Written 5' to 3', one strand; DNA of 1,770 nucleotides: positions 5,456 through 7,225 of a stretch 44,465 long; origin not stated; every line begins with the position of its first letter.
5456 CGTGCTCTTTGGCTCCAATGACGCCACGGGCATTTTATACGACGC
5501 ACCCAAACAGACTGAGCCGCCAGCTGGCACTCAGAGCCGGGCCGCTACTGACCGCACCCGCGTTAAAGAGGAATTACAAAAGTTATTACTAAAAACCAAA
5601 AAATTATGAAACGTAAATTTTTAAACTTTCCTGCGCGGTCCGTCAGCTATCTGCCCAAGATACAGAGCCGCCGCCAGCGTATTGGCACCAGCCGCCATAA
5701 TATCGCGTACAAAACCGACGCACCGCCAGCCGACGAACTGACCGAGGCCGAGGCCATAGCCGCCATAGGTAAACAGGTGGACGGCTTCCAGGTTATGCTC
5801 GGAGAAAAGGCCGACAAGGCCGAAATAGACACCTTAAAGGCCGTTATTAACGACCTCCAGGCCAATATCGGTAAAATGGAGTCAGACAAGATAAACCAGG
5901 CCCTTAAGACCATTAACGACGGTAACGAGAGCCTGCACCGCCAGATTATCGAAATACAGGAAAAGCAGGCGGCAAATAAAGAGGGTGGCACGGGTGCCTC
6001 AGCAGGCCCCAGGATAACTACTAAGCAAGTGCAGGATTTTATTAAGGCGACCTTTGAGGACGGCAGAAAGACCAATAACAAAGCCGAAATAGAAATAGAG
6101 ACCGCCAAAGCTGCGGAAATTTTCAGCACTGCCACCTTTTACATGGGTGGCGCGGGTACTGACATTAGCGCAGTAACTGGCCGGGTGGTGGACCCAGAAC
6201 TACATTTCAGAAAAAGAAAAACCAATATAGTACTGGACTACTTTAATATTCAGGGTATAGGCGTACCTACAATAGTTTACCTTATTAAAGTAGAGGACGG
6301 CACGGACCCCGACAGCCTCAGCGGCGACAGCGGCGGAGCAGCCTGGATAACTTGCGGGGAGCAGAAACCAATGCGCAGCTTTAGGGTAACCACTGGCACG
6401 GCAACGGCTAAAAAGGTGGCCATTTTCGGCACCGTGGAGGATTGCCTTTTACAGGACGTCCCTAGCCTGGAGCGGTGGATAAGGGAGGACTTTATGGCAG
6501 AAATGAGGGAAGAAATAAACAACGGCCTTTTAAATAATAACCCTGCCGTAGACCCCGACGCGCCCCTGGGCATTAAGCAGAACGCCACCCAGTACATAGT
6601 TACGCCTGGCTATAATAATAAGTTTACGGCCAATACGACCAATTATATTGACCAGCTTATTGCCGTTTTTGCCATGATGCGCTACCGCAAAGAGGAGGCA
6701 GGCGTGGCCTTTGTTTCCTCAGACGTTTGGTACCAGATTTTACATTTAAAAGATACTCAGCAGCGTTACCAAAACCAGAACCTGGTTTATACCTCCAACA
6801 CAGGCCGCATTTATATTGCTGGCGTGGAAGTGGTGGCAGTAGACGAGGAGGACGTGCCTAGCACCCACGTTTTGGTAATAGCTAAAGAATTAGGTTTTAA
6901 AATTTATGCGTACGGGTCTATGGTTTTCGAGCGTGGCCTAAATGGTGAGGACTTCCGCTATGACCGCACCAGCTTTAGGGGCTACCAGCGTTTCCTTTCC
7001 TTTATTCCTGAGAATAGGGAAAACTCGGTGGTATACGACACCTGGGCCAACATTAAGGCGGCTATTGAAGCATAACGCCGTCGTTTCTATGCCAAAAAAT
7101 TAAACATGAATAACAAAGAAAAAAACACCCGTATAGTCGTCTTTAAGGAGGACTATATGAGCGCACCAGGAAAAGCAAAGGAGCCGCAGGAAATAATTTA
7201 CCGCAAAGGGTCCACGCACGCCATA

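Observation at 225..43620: Ten near-identical ~50-nt promoter+leader cassettes define a phage regulon and correct seven ORF starts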

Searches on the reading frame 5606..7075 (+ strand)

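Call 10: search_protein_families(library=phrogs, max_evalue=0.001, proteins=[window:5606-7075:+])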
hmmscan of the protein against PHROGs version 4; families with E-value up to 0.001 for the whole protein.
window:5606-7075:+ (489 aa): 1 family
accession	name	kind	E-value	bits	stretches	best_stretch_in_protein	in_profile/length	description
phrog_617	-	head and packaging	0.00018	21.6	1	243-369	395-517/626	major head protein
